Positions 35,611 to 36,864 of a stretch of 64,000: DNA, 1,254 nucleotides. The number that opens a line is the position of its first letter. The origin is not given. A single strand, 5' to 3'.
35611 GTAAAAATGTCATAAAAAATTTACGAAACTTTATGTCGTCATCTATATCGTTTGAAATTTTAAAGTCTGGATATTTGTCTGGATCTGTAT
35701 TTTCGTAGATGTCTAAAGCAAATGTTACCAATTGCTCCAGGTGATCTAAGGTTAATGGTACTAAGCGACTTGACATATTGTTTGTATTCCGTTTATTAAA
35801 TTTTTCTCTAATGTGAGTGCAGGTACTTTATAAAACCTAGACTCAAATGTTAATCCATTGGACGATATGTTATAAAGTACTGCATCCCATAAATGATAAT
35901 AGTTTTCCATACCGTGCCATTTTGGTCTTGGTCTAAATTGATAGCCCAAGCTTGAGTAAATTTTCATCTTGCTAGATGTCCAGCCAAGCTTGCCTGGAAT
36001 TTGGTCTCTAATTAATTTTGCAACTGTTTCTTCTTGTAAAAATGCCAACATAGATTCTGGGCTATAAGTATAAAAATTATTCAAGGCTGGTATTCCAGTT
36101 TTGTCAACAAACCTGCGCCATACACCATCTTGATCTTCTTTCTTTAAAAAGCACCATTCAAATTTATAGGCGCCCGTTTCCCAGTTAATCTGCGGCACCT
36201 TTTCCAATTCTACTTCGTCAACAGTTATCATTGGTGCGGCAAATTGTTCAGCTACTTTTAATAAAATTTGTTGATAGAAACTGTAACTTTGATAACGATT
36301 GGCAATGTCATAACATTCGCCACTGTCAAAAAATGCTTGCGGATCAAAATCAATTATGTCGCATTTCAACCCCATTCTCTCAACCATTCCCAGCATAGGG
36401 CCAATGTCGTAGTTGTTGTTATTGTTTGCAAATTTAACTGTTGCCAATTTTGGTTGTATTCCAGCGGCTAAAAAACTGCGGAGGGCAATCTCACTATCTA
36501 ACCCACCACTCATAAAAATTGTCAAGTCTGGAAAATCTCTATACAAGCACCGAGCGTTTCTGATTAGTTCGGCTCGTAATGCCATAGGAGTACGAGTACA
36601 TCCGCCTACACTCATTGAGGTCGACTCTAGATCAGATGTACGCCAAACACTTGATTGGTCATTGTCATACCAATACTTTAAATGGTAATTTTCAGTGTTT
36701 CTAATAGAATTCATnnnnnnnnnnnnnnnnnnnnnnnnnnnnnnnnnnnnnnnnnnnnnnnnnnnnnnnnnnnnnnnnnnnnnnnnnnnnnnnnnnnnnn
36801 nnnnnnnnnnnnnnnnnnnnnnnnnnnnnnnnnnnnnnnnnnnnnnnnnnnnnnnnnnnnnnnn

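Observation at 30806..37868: Tailoring-enzyme cluster in pairs: 2 membrane di-iron desaturase/hydroxylases, 2 Fe/2OG oxygenases, 2 PP-loop ligases, 2 GNAT-like proteins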

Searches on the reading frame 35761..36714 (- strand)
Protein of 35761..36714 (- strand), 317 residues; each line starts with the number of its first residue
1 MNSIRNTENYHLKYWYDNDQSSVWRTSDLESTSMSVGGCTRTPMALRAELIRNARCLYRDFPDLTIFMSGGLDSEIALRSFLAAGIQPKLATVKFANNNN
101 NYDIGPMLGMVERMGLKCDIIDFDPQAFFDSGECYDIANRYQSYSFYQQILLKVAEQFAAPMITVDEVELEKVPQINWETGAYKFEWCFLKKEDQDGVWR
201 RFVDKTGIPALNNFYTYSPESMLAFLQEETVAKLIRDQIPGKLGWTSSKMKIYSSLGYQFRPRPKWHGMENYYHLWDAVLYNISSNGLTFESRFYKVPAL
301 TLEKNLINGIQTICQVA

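Call 3: search_protein_families(library=pfam, proteins=[window:35761-36714:-], max_evalue=0.1)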
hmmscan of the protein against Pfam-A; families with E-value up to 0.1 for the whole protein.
window:35761-36714:- (317 aa): 0 families

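Call 4: search_protein_families(library=phrogs, proteins=[window:35761-36714:-], max_evalue=0.01)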
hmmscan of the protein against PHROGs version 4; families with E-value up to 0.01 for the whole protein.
window:35761-36714:- (317 aa): 0 families

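Call 11: search_dna_similar(query=window:35761-36714:-, collection=phages, mode=protein, max_rows=30)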
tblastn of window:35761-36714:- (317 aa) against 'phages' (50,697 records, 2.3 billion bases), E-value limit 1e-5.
No match.

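Call 21: search_protein_families(library=ncbifam, proteins=[window:35761-36714:-], max_evalue=0.1)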
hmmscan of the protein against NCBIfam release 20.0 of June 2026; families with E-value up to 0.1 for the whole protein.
window:35761-36714:- (317 aa): 0 families

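Call 22: find_related_loci(query=window:35761-36714:-, collection=viral_contigs, flank=10000)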
Query window:35761-36714:- (317 aa) in viral_contigs; peptide patterns used: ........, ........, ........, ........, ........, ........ (x = any residue, [..] = any of these).
48 stretches matched a pattern; 40 encode a relative of the query (tblastn E <= 1e-3); 40 distinct loci.
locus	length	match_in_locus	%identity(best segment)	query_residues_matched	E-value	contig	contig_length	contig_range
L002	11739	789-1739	91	1-317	0e+0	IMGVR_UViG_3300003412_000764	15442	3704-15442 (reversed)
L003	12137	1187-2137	91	1-317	0e+0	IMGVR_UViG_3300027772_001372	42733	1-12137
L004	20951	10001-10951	91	1-317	0e+0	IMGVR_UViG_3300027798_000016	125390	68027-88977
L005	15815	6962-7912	86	1-317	0e+0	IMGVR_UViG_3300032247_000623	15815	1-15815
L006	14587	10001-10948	70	2-317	1e-153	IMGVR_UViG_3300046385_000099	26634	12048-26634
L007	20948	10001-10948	70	2-317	1e-153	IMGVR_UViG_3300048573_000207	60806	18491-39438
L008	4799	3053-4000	70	2-317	3e-156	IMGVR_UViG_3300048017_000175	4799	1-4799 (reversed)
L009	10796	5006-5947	69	4-317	2e-152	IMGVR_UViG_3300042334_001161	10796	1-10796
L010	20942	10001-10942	68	4-317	6e-152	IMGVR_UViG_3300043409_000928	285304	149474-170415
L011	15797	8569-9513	64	4-317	2e-143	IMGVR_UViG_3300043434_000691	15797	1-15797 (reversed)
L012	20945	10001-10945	63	4-317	1e-142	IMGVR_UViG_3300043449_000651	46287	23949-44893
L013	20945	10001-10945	64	4-317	1e-142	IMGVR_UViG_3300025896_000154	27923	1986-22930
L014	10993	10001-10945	64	4-317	3e-142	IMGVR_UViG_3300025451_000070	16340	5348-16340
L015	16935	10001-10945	63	4-317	4e-142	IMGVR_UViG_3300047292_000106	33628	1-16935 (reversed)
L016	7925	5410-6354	64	4-317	7e-142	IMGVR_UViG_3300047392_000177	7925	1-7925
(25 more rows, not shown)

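Call 40: search_solved_structures(query=A3, max_evalue=10)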
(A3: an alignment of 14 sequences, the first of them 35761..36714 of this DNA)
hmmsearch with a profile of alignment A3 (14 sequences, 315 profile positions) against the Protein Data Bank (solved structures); distinct sequences matched with E-value up to 10: 2.
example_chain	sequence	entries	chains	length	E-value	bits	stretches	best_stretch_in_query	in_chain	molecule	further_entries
3fiu_A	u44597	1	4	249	0.023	16.8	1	62-133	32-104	NH(3)-dependent NAD(+) synthetase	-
9wts_A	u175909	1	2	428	0.45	12.6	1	149-214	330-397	Hydroxycinnamoyl-CoA: tartaric acid hydroxycinnamoyl transferase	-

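Call 42: find_homologous_proteins(query=A3, max_evalue=0.001)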
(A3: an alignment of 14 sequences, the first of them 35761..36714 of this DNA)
Query A3 (14 sequences) (317 aa, profile of the alignment): 119 proteins with E <= 0.001 among 5590 candidates.
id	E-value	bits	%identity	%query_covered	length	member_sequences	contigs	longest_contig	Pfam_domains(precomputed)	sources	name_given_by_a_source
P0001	3.6e-182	622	86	100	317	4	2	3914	-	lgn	-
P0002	2.7e-180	616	68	100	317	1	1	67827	-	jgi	-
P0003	1.4e-179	614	94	100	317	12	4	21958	-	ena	-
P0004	2.1e-179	613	68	99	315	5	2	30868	-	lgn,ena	-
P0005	2.7e-179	613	70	99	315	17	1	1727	-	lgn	-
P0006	3.2e-179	613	69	99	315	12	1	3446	-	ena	-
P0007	3.0e-178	609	69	99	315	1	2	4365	-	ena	-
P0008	6.0e-178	609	69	99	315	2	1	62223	-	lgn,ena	-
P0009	2.2e-177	607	63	99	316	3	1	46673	-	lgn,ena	-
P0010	3.6e-177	606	64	99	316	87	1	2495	-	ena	-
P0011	4.1e-177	606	64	99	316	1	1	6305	-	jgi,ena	jgi:hypothetical protein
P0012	6.3e-177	605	69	99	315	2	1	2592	-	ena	-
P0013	7.4e-177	605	64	99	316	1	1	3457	-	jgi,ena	jgi:hypothetical protein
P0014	1.3e-176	604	64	99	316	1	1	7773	-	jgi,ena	-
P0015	1.4e-176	604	70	99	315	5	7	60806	-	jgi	jgi:hypothetical protein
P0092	2.9e-84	301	39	99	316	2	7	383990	-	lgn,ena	-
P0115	1.1e-42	164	30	83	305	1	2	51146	-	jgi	jgi:hypothetical protein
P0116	5.1e-29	119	34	66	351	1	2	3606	-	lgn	-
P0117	9.3e-27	112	29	78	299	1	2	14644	-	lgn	-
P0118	4.8e-26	109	33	60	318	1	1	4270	-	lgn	-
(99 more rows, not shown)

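Call 43: find_encoding_contigs(protein=P0092, flank=10000, max_places=2)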
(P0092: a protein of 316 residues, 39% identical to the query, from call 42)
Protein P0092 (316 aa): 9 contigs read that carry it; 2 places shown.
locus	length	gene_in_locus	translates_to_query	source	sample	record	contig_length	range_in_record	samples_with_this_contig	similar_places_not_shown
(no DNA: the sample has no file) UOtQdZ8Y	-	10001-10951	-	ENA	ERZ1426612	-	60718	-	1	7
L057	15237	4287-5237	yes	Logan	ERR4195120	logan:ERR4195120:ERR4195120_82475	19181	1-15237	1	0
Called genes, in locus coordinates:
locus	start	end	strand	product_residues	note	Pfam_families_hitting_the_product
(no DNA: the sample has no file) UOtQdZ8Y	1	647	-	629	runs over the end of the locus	PF04957:RMF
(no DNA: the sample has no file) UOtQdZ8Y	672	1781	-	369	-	PF17289:Terminase_6C (faint)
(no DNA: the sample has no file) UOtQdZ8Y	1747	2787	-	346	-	PF24308:DUF7487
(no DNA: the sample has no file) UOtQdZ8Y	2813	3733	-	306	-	PF03354:TerL_ATPase (faint), PF03237:Terminase_6N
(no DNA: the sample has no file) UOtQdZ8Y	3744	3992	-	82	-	PF06233:Usg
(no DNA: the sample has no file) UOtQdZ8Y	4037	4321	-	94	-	-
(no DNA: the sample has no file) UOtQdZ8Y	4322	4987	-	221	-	-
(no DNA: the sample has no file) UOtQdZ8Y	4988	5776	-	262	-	-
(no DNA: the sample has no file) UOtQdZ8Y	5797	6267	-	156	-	-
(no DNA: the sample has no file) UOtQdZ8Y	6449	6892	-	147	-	PF08722:Tn7_TnsA-like_N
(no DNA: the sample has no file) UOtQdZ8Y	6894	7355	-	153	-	-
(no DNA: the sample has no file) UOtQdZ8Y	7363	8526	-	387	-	-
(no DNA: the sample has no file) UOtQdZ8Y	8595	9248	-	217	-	-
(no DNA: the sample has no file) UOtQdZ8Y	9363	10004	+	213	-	-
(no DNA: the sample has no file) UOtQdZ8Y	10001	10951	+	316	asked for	-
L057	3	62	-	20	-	?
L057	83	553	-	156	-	-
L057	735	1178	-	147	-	PF08722:Tn7_TnsA-like_N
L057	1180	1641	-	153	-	-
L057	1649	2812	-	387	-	-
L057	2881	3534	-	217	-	-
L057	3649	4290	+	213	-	-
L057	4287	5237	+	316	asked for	-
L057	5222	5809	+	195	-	-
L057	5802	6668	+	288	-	PF00487:FA_desaturase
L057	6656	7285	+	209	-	-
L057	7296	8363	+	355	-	-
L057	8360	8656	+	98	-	-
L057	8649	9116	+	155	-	PF04116:FA_hydroxylase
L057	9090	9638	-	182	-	PF05118:Asp_Arg_Hydrox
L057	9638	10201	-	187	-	-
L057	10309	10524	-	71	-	-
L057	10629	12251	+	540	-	-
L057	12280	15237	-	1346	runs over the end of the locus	PF17482:Phage_sheath_1C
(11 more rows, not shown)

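Call 44: find_encoding_contigs(protein=P0115, flank=10000, max_places=2)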
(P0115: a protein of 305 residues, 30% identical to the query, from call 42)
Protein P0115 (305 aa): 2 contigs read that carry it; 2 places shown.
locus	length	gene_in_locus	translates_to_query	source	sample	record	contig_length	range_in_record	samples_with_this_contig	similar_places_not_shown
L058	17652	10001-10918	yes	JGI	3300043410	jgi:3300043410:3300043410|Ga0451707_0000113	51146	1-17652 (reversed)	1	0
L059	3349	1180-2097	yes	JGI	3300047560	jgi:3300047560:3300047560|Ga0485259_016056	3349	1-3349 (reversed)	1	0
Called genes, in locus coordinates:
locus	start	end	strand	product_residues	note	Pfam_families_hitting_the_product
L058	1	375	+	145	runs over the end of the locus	-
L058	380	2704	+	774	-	PF03477:ATP-cone, PF00317:Ribonuc_red_lgN, PF02867:Ribonuc_red_lgC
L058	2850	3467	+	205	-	-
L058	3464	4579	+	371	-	PF00268:Ribonuc_red_sm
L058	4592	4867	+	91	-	-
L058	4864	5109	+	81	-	PF00462:Glutaredoxin, PF05768:Glrx-like (weak), PF13417:GST_N_3 (weak)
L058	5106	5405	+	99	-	-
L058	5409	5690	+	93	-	PF05488:PAAR_motif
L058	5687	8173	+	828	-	-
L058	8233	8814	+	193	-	PF07486:Hydrolase_2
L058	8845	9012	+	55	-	-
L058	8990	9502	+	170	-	-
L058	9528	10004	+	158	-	-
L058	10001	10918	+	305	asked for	-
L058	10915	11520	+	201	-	-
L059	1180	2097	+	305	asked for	-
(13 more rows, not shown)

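Call 46: find_encoding_contigs(protein=P0117, flank=10000, max_places=2)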
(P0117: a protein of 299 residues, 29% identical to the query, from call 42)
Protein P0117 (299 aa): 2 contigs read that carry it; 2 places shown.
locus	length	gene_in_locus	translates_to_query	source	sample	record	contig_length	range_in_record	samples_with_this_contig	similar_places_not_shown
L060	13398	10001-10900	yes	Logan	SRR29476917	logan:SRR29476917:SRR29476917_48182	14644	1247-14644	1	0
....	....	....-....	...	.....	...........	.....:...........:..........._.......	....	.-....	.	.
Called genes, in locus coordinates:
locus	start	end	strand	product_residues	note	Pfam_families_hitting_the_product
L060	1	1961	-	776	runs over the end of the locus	PF13091:PLDc_2 (faint)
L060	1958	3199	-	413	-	-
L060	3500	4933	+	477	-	PF22842:Pel9A-like_beta_helix, PF05048:NosD (faint)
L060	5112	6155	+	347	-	-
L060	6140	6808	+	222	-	PF13640:2OG-FeII_Oxy_3, PF13661:2OG-FeII_Oxy_4 (weak)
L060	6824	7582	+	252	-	PF01061:ABC2_membrane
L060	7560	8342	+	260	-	PF00005:ABC_tran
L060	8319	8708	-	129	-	-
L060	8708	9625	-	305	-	-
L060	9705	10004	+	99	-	PF05402:PqqD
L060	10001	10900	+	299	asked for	-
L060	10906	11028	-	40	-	-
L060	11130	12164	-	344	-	PF02784:Orn_Arg_deC_N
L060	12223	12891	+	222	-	-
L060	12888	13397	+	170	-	?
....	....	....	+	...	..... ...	-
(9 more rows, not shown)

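Call 48: find_encoding_contigs(protein=P0116, flank=10000, max_places=2)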
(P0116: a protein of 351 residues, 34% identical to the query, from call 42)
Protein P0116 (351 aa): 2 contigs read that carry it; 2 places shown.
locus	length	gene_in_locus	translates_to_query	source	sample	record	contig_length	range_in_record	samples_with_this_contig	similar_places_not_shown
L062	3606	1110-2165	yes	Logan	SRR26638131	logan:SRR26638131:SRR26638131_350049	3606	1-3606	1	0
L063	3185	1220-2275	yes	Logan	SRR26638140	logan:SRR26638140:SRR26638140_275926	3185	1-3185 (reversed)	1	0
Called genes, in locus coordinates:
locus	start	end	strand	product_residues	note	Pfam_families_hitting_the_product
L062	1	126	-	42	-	?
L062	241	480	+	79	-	PF27659:CHP02642 (weak), PF00684:DnaJ_CXXCXGXG (weak)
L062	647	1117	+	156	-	PF00583:Acetyltransf_1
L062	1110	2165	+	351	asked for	-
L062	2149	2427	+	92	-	-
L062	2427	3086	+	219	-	PF01370:Epimerase (weak), PF00106:adh_short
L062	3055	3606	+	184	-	?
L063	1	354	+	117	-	?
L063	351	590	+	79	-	PF27659:CHP02642 (weak), PF00684:DnaJ_CXXCXGXG (weak)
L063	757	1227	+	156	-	PF00583:Acetyltransf_1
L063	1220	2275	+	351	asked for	-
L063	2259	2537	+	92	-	-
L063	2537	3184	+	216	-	?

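Call 49: find_encoding_contigs(protein=P0118, flank=10000, max_places=2)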
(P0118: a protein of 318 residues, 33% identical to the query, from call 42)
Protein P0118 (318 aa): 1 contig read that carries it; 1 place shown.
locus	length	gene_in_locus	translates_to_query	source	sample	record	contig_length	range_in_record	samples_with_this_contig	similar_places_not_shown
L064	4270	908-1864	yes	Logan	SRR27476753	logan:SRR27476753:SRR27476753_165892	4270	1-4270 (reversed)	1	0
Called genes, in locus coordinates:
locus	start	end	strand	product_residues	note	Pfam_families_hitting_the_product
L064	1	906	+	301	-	?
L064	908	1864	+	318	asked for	-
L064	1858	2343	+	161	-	-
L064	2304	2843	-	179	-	-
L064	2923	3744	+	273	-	-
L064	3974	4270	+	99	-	?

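Call 58: predict_structure(alignment_id=A7)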
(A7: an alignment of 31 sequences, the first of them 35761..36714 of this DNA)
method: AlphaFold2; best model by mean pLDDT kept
length: 317 residues; sequences in the alignment: 31
mean_pLDDT: 92.3   pTM: 0.89
mean pLDDT of the five models: 92.3, 92.0, 91.8, 91.3, 91.2
residues with pLDDT >= 90: 258; 70-90: 52; 50-70: 6; < 50: 1
segments of 3 or more residues with pLDDT < 50: none
pLDDT, mean of each block of 10 residues (from residue 1): 79 94 92 96 97 97 95 93 97 94 91 96 97 97 95 97 90 90 93 93 96 95 96 91 76 83 71 92 91 94 98 94
secondary structure, 60 per line:
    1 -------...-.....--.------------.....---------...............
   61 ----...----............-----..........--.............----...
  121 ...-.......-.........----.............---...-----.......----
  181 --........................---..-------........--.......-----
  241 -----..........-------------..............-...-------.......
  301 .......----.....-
elements in order: E12-16 E32-36 H46-60 E65-67 H72-83 E89-95 H101-113 E118-123 H125-131 H133-141 H146-158 E162-164 E170-176 E183-192 H193-206 H219-226 H229-235 H246-255 H269-282 E294-298 H299-307 E312-316

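Call 64: fold_search(model_id=the predicted structure, library=pdb)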
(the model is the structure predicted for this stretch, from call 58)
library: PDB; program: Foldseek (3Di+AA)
matches with E <= 10: 500; with E <= 0.001: 90
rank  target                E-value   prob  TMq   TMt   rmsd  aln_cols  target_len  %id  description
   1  5udx_A                2.6e-05  1.00  0.30  0.37  14.6       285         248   12  LarE, a sulfur transferase involved in synthesis of the cofactor for lactate racemase, in complex with zinc (released 2017-08-23)
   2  6b2m_A                2.8e-05  1.00  0.27  0.32  18.8       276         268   15  LarE, a sulfur transferase involved in synthesis of the cofactor for lactate racemase in complex with coenzyme A (released 2018-09-05)
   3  5udw_A                4.0e-05  1.00  0.29  0.36  14.7       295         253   12  LarE, a sulfur transferase involved in synthesis of the cofactor for lactate racemase, in complex with nickel (released 2017-08-23)
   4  5udq_B                4.7e-05  1.00  0.28  0.35  18.6       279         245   14  LarE, a sulfur transferase involved in synthesis of the cofactor for lactate racemase, apo form (released 2017-08-23)
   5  5udu_A                5.3e-05  1.00  0.30  0.35  15.2       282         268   12  LarE, a sulfur transferase involved in synthesis of the cofactor for lactate racemase, in complex with manganese (released 2017-08-23)
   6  5udv_A                6.0e-05  1.00  0.31  0.36  14.8       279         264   13  LarE, a sulfur transferase involved in synthesis of the cofactor for lactate racemase, in complex with iron (released 2017-08-23)
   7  6b2m_C                6.0e-05  0.99  0.27  0.32  18.9       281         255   14  LarE, a sulfur transferase involved in synthesis of the cofactor for lactate racemase in complex with coenzyme A (released 2018-09-05)
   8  9b6c_B                6.0e-05  1.00  0.43  0.30   8.9       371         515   10  Human asparagine synthetase Arg-142 to Ile-142 (R142I) variant (released 2025-01-08)
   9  5unm_C                6.8e-05  0.99  0.29  0.35  14.8       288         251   13  LarE, a sulfur transferase involved in synthesis of the cofactor for lactate racemase, substrate free form with flexib (released 2017-08-23)
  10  5udq_C                9.2e-05  0.99  0.27  0.34  19.4       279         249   14  LarE, a sulfur transferase involved in synthesis of the cofactor for lactate racemase, apo form (released 2017-08-23)
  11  6utq_F                9.2e-05  0.99  0.27  0.33  19.2       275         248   15  LarE, a sulfur transferase involved in synthesis of the cofactor for lactate racemase in complex with cadmium (released 2019-11-06)
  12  6utr_F                9.7e-05  0.99  0.27  0.34  19.4       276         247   14  LarE, a sulfur transferase involved in synthesis of the cofactor for lactate racemase in complex with copper (released 2019-11-06)
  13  5udv_C                1.1e-04  0.99  0.27  0.33  18.9       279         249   15  LarE, a sulfur transferase involved in synthesis of the cofactor for lactate racemase, in complex with iron (released 2017-08-23)
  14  5unm_A                1.1e-04  1.00  0.30  0.34  14.5       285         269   12  LarE, a sulfur transferase involved in synthesis of the cofactor for lactate racemase, substrate free form with flexib (released 2017-08-23)
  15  5udq_A                1.2e-04  1.00  0.30  0.35  15.3       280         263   12  LarE, a sulfur transferase involved in synthesis of the cofactor for lactate racemase, apo form (released 2017-08-23)
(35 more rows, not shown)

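Call 74: search_protein_families(library=pfam, proteins=[L064:1858-2343:+, L064:4-906:+, L064:2923-3744:+, L064:2304-2843:-], max_evalue=0.05)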
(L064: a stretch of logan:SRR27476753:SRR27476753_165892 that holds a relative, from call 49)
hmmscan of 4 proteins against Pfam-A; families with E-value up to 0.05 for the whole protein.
L064:1858-2343:+ (161 aa): 0 families

L064:4-906:+ (300 aa): 1 family
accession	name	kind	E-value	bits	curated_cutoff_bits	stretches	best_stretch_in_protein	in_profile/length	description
PF03401.19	TctC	-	5.8e-13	49.4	27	1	54-299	9-271/274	Tripartite tricarboxylate transporter family receptor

L064:2923-3744:+ (273 aa): 0 families

L064:2304-2843:- (179 aa): 0 families

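Call 90: find_related_loci(query=A7, collection=genome_contigs, flank=10000)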
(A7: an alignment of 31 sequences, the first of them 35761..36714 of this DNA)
Query A7 (317 aa) in genome_contigs; peptide patterns used: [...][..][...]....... (x = any residue, [..] = any of these).
24 stretches matched a pattern; 8 encode a relative of the query (tblastn E <= 1e-3); 8 distinct loci.
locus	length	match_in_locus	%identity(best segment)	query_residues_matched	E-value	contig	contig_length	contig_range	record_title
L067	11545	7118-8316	32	6-279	2e-31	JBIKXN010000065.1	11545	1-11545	MAG: Alphaproteobacteria bacterium isolate ME2015-09-26_3300035689_group6_bin48 Rohwer_bin1818_scaffold_3228_c1, whole g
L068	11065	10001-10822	31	7-279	4e-31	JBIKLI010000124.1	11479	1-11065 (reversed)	MAG: Alphaproteobacteria bacterium isolate ME2014-08-22_3300042298_group5_bin116 Rohwer_bin1816_scaffold_5835_c1, whole 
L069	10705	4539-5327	30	11-271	4e-27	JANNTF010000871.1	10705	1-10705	MAG: Alphaproteobacteria bacterium isolate SOY_31_concoct_297_sub SOY_31_k141_3364755, whole genome shotgun sequence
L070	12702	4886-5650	26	14-271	1e-19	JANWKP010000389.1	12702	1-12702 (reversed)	MAG: Nitrososphaerales archaeon isolate CRAIB_MAG96 c_000000115722, whole genome shotgun sequence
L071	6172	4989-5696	26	26-271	3e-19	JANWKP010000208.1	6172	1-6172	MAG: Nitrososphaerales archaeon isolate CRAIB_MAG96 c_000000073348, whole genome shotgun sequence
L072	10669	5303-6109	26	7-270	5e-19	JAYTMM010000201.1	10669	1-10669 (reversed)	MAG: Pseudobdellovibrionaceae bacterium isolate GFS_3655 GFS_3655_200, whole genome shotgun sequence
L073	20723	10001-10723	25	11-270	2e-16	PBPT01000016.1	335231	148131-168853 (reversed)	MAG: Candidatus Neomarinimicrobiota bacterium isolate RS350 8480, whole genome shotgun sequence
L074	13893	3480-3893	28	23-156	6e-8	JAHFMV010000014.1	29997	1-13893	MAG: Candidatus Kaiserbacteria bacterium isolate nzgw465 NODE_2021_length_29998_cov_5.242829, whole genome shotgun seque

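Call 94: search_protein_families(library=pfam, proteins=[L067:235-1647:-, L067:1575-2624:+, L067:2928-4211:+, L067:3512-5257:+, L067:4165-5286:+, L067:5333-6898:+, L067:8011-9066:+, L067:9687-10277:+, L067:10399-11034:+, L067:10193-11170:-], max_evalue=0.001)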
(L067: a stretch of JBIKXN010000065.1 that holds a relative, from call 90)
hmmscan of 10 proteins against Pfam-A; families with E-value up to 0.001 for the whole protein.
L067:235-1647:- (470 aa): 2 families
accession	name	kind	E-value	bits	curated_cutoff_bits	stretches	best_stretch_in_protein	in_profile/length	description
PF00883.26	Peptidase_M17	-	1.6e-101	340.1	25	1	150-452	2-309/310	Cytosol aminopeptidase family, catalytic domain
PF21337.3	Peptidase_M17_N_1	-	1.6e-20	73.8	27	1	13-133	2-118/118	M17 aminopeptidase, N-terminal domain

L067:1575-2624:+ (349 aa): 0 families

L067:2928-4211:+ (427 aa): 2 families
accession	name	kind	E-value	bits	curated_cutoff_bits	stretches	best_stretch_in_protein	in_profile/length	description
PF07690.21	MFS_1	-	9.9e-37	127.1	33.4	2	44-329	3-291/347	Major Facilitator Superfamily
PF01925.25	TauE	-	0.00021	21.4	32.6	0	27-122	121-214/237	Sulfite exporter TauE/SafE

L067:3512-5257:+ (581 aa): 1 family
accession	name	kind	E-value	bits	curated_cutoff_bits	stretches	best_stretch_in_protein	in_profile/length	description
PF02574.22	S-methyl_trans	-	2.3e-62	211.9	22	1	260-537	1-282/283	Homocysteine S-methyltransferase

L067:4165-5286:+ (373 aa): 0 families

L067:5333-6898:+ (521 aa): 2 families
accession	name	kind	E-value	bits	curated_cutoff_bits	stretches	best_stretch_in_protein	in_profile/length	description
PF00588.24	SpoU_methylase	-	6.3e-32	111.1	29.7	1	375-515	2-142/142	SpoU rRNA Methylase family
PF08032.17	SpoU_sub_bind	-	1.7e-09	38.3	22.8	1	285-356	2-73/76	RNA 2'-O ribose methyltransferase substrate binding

L067:8011-9066:+ (351 aa): 0 families

L067:9687-10277:+ (196 aa): 2 families
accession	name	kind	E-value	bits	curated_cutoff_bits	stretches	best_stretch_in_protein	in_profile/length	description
PF00691.25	OmpA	-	7.3e-22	78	27.2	1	94-189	1-98/98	OmpA family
PF09476.15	Pilus_CpaD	-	0.00071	19.8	31.1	0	81-176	31-126/200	Pilus biogenesis CpaD protein (pilus_cpaD)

L067:10399-11034:+ (211 aa): 1 family
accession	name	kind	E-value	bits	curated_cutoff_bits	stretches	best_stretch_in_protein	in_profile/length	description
PF04664.18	OGFr_N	-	4e-05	23.7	22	1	57-176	27-145/208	Opioid growth factor receptor (OGFr) conserved region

L067:10193-11170:- (325 aa): 0 families

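Call 128: search_protein_families(library=pfam, proteins=[L057:9638-10201:-, L073:408-1253:+, L057:6656-7285:+, L062:2149-2427:+, L057:8360-8656:+, L062:647-1117:+], max_evalue=1)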
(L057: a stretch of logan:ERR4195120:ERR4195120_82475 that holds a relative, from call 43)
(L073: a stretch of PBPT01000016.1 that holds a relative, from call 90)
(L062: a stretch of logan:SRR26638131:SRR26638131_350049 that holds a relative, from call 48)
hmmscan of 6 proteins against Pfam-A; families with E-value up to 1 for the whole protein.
L057:9638-10201:- (187 aa): 0 families

L073:408-1253:+ (282 aa): 0 families

L057:6656-7285:+ (209 aa): 0 families

L062:2149-2427:+ (92 aa): 0 families

L057:8360-8656:+ (98 aa): 1 family
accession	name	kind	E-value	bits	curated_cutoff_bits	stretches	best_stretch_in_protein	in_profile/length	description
PF25304.1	WH_eIF2D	-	0.061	14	27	1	7-60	17-70/92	eIF2D winged helix domain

L062:647-1117:+ (156 aa): 2 families
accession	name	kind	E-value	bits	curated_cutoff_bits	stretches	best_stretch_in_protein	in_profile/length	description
PF00583.31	Acetyltransf_1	-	1.6e-07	32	20.7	1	54-106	37-87/116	Acetyltransferase (GNAT) family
PF13508.13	Acetyltransf_7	-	0.0026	18.5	27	1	59-105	8-54/84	Acetyltransferase (GNAT) domain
